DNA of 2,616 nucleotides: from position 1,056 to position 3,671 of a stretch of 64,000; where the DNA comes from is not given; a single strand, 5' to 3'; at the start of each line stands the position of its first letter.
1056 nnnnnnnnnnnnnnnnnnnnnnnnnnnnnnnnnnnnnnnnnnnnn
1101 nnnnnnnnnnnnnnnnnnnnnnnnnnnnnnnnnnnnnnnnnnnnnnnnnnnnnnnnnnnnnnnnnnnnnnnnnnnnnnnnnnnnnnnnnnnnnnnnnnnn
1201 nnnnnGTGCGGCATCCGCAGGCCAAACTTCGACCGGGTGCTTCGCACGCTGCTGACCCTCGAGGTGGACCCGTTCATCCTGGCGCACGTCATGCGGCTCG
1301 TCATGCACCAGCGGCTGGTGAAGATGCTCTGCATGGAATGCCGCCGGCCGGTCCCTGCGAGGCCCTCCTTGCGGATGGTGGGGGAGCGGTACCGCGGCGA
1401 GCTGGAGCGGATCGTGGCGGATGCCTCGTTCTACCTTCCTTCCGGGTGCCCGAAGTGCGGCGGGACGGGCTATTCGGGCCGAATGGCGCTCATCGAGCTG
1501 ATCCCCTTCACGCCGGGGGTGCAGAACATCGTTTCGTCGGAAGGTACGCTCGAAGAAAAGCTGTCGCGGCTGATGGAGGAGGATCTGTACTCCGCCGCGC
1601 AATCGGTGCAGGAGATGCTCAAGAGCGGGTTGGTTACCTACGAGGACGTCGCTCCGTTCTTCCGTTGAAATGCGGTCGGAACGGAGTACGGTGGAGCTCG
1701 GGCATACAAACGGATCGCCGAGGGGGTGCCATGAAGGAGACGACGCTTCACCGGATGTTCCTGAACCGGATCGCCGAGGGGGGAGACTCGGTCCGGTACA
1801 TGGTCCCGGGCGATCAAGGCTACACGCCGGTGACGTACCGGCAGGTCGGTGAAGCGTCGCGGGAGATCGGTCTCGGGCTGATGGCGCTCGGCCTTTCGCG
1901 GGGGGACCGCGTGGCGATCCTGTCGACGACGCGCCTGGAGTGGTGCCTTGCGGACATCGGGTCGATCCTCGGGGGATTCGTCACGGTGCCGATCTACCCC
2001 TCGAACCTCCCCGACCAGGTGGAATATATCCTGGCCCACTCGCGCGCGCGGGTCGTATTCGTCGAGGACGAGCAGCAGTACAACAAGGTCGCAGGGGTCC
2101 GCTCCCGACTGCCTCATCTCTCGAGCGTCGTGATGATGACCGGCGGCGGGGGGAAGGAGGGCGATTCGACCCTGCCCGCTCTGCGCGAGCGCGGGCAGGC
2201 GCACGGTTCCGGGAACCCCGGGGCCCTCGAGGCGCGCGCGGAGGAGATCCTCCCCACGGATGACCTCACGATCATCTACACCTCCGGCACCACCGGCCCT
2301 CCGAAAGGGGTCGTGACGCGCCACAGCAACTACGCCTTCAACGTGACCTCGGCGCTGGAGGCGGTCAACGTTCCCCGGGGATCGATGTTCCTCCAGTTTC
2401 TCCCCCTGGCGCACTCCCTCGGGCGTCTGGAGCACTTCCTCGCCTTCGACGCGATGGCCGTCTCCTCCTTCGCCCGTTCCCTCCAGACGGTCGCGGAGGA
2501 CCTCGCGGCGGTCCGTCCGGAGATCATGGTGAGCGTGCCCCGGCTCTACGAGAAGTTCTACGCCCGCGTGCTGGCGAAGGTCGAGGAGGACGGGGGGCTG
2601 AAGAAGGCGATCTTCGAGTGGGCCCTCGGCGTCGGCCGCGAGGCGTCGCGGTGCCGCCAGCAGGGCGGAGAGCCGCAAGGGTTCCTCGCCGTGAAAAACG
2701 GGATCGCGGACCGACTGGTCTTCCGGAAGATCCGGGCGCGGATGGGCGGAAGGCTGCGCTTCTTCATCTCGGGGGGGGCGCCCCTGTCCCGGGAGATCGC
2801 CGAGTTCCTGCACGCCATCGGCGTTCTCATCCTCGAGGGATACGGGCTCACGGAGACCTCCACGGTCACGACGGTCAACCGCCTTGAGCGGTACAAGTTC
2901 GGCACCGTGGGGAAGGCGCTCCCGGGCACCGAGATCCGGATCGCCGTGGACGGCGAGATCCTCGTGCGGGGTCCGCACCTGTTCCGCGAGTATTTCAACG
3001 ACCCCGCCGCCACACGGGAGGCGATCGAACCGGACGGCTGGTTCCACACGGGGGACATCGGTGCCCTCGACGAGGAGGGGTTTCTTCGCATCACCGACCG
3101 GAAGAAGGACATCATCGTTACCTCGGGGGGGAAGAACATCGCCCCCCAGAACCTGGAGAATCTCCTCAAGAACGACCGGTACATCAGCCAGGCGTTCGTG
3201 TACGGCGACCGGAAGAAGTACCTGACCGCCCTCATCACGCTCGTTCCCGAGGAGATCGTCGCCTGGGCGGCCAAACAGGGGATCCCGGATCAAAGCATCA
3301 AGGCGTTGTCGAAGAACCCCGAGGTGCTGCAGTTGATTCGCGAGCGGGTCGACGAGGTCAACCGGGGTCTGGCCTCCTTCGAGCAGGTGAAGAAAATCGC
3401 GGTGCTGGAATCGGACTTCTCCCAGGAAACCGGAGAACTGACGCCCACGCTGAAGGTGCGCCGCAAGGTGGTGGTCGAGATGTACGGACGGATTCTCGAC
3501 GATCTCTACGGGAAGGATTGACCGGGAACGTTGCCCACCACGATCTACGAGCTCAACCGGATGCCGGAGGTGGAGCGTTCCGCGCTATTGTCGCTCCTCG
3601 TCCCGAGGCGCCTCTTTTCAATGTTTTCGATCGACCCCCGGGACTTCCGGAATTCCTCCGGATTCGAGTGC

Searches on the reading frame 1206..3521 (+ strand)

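Call 30: search_protein_families(library=pfam, proteins=[window:1206-3521:+], max_evalue=0.00001)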
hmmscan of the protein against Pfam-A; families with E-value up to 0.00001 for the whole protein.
window:1206-3521:+ (771 aa): 2 families
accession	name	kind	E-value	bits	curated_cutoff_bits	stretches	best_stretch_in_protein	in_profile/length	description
PF00501.34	AMP-binding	-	3e-66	224.2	29.9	1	204-597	17-384/384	AMP-binding enzyme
PF23562.2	AMP-binding_C_3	-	8.4e-11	42.8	20.8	1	635-770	2-122/124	AMP-binding enzyme C-terminal domain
